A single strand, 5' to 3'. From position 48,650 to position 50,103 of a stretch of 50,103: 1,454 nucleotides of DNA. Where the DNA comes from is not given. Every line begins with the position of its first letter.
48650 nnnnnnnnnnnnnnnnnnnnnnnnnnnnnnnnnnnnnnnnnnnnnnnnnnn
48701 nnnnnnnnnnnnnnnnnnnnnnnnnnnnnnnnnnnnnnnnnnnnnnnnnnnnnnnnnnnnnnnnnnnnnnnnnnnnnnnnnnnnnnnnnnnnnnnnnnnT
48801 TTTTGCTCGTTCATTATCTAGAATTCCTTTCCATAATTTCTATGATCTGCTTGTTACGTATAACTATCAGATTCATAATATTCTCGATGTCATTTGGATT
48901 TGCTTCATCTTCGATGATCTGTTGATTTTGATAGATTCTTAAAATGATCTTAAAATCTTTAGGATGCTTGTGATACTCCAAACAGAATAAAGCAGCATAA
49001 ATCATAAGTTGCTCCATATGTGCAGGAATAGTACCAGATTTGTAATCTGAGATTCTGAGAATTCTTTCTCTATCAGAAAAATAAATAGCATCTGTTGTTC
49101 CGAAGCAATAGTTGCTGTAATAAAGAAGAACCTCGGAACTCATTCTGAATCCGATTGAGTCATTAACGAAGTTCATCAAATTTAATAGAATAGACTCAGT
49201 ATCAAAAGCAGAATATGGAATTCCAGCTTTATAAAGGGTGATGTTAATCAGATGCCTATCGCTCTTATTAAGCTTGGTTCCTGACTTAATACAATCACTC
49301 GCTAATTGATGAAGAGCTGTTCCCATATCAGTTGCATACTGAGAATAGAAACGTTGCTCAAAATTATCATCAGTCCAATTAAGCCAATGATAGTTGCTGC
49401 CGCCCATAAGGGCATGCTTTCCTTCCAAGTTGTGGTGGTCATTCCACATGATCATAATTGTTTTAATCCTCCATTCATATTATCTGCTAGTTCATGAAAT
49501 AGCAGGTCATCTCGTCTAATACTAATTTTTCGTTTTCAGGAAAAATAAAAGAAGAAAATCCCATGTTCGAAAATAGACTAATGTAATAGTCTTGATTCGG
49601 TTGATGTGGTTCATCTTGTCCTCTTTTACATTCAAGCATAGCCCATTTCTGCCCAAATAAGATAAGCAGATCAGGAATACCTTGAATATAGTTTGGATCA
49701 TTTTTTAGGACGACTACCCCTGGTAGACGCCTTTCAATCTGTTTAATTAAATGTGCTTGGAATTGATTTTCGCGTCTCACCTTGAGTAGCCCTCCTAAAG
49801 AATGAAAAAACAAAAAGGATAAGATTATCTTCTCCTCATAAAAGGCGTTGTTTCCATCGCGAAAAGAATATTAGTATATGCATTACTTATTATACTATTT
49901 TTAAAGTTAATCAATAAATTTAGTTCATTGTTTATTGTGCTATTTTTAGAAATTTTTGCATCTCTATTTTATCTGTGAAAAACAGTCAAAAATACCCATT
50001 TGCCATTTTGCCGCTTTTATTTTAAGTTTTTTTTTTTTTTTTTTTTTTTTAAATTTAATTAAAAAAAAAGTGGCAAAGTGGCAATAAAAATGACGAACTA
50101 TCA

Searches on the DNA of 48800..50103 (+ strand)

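Call 8: search_dna_similar(query=window:48800-50103:+, collection=phages, mode=near, max_rows=25)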
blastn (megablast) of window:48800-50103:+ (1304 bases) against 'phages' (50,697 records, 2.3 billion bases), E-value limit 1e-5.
No match.

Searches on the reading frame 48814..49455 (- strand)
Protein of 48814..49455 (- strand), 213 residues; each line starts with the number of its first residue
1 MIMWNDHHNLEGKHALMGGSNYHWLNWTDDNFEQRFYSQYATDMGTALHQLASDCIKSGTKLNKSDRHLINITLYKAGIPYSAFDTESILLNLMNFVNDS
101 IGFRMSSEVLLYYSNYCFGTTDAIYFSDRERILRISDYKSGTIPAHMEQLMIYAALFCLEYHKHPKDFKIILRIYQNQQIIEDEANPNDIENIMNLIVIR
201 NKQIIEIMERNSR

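Call 9: search_protein_families(library=pfam, proteins=[window:48814-49455:-], max_evalue=0.01)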
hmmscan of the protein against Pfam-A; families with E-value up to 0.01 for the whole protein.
window:48814-49455:- (213 aa): 2 families
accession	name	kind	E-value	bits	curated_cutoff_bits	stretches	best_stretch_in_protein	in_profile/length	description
PF10926.14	DUF2800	-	0.00011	22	21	1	110-176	108-179/368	Protein of unknown function (DUF2800)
PF12705.13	PDDEXK_1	-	0.0096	16.3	22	0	117-162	124-176/247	PD-(D/E)XK nuclease superfamily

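Call 10: search_protein_families(library=phrogs, proteins=[window:48814-49455:-], max_evalue=0.001)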
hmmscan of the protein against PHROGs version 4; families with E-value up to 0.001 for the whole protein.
window:48814-49455:- (213 aa): 3 families
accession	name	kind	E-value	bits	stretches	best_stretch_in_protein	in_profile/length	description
phrog_3953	-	DNA, RNA and nucleotide metabolism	4e-58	197.2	1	3-210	2-183/186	exonuclease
phrog_69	-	DNA, RNA and nucleotide metabolism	2.8e-13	50.7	1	38-176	117-265/501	exonuclease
phrog_298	-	DNA, RNA and nucleotide metabolism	2.5e-07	31.3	1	35-190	99-245/293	exonuclease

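Call 39: find_encoding_contigs(protein=window:48814-49455:-, flank=4000, max_places=8)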
Protein window:48814-49455:- (213 aa): 5 contigs read that carry it; 3 places shown.
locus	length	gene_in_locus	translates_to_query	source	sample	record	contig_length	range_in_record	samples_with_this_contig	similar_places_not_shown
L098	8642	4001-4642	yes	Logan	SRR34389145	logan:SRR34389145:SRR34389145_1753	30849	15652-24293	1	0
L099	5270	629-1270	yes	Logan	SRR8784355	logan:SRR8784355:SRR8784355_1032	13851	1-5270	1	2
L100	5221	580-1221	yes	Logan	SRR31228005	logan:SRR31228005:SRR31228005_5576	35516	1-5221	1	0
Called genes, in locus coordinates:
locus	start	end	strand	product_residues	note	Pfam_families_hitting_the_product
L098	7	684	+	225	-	PF24083:Phage_ssDNA_bind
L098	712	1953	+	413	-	-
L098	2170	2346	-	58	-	-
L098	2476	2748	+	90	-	-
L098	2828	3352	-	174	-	-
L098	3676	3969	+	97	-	-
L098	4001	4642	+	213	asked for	-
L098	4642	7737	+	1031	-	PF00196:GerE (faint), PF01381:HTH_3 (faint), PF08004:DUF1699 (faint), PF08279:HTH_11 (faint), PF13384:HTH_23 (faint), PF13412:HTH_24 (faint), PF13936:HTH_38 (faint), PF21694:DNA_pol3_delta_C (faint), +1 more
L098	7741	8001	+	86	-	-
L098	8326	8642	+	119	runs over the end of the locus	-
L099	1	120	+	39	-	?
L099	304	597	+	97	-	-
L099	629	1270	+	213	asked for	-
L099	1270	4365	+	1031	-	PF00196:GerE (faint), PF01381:HTH_3 (faint), PF08004:DUF1699 (faint), PF08279:HTH_11 (faint), PF13384:HTH_23 (faint), PF13412:HTH_24 (faint), PF13936:HTH_38 (faint), PF21694:DNA_pol3_delta_C (faint), +2 more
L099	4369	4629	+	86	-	-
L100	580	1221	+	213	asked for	-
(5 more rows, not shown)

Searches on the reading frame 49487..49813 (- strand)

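Call 9: search_protein_families(library=pfam, proteins=[window:49487-49813:-], max_evalue=0.01)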
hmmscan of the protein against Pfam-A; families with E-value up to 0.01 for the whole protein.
window:49487-49813:- (108 aa): 0 families

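Call 10: search_protein_families(library=phrogs, proteins=[window:49487-49813:-], max_evalue=0.001)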
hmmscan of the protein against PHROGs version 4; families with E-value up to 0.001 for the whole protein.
window:49487-49813:- (108 aa): 1 family
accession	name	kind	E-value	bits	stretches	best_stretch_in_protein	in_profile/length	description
phrog_93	-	DNA, RNA and nucleotide metabolism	1.5e-13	51.3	1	11-90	350-427/613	endonuclease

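Call 35: search_protein_families(library=ncbifam, proteins=[window:49487-49813:-], max_evalue=0.01)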
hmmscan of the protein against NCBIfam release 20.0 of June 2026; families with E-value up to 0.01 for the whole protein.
window:49487-49813:- (108 aa): 0 families
